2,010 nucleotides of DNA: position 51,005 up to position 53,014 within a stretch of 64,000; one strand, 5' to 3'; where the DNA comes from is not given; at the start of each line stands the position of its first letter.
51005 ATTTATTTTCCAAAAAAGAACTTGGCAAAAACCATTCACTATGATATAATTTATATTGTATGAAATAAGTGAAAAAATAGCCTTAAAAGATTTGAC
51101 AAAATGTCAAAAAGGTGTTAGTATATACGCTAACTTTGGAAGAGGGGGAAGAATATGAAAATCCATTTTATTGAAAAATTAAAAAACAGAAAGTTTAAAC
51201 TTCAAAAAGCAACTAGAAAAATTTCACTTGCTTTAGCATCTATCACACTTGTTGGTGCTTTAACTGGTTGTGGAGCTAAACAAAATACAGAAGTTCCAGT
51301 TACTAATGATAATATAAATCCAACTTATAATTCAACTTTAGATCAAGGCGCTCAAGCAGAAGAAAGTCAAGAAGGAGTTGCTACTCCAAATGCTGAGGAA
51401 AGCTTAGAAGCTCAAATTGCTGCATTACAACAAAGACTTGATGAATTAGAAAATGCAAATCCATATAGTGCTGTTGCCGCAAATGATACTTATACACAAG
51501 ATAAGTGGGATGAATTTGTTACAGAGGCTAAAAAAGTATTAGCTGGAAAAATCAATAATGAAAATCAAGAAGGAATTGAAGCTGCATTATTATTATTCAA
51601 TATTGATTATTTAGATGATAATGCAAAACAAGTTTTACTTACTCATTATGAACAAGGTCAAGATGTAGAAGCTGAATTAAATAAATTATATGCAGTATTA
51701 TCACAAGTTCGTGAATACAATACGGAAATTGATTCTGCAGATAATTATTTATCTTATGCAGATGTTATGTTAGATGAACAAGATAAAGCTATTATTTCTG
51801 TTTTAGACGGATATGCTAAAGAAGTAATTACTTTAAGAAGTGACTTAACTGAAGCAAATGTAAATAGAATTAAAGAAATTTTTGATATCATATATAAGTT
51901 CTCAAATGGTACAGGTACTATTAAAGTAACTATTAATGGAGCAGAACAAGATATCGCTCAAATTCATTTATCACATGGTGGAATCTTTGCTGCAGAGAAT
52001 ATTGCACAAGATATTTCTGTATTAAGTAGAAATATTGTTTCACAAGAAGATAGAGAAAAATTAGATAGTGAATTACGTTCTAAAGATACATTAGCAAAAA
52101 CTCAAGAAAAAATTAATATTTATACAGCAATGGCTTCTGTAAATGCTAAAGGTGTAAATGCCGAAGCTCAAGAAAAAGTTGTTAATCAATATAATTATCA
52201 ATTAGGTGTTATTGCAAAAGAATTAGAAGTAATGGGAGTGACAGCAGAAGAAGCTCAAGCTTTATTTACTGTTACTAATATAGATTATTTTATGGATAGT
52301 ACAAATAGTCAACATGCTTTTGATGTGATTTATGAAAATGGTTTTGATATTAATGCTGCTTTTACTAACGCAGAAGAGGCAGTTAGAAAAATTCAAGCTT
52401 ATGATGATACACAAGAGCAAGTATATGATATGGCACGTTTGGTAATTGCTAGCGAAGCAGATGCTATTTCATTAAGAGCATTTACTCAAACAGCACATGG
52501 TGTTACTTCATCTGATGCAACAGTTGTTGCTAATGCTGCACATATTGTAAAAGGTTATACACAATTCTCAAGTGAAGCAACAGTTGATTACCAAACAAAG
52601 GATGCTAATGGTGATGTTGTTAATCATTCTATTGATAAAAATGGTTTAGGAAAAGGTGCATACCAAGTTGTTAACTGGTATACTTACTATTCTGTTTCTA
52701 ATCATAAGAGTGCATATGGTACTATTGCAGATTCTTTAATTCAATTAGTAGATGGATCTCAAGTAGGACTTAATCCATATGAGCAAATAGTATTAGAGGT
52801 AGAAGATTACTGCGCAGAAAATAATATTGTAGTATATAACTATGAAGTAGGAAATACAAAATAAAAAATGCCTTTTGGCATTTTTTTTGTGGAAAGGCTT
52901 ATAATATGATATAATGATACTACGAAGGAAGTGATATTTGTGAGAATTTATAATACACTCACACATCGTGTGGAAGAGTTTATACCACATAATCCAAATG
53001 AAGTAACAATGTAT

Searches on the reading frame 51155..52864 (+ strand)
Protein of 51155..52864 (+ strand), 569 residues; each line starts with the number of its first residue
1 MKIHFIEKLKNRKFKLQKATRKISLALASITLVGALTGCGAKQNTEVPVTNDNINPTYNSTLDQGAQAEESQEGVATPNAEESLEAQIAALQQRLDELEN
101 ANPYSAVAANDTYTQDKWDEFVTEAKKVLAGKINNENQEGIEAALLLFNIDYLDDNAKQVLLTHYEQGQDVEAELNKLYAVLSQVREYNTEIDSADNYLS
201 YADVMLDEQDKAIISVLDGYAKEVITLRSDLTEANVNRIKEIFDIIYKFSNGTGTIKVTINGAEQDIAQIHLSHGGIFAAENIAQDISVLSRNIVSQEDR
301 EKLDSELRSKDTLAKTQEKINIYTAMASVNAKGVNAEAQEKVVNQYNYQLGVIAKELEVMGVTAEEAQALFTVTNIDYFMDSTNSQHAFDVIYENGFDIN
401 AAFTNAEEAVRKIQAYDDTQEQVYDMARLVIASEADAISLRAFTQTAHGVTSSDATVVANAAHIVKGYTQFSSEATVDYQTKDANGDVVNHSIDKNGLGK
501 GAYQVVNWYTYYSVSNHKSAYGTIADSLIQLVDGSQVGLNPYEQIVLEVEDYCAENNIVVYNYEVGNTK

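Call 33: find_encoding_contigs(protein=window:51155-52864:+, flank=10000, max_places=1)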
Protein window:51155-52864:+ (569 aa): 22 contigs read that carry it; 1 place shown.
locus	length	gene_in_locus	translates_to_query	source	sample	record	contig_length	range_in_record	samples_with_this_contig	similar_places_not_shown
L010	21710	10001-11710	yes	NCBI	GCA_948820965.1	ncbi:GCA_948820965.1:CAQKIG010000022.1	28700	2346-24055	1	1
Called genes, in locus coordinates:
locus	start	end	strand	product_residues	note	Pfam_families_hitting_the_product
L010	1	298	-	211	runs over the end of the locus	-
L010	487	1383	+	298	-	PF00294:PfkB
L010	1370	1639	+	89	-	PF01713:Smr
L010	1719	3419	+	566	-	-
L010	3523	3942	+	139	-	-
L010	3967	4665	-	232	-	-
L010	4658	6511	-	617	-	PF01935:DUF87, PF10412:TrwB_AAD_bind (faint)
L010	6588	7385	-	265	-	PF12833:HTH_18, PF06445:GyrI-like (weak), PF14526:Cass2 (weak)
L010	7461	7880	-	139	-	-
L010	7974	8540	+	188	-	PF00293:NUDIX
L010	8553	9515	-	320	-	-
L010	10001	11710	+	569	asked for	-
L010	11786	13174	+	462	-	PF01406:tRNA-synt_1e, PF09334:tRNA-synt_1g (faint), PF09190:DALR_2 (weak)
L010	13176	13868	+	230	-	PF04298:Zn_peptidase_2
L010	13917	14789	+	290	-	PF01509:TruB_N, PF16198:TruB_C_2 (weak)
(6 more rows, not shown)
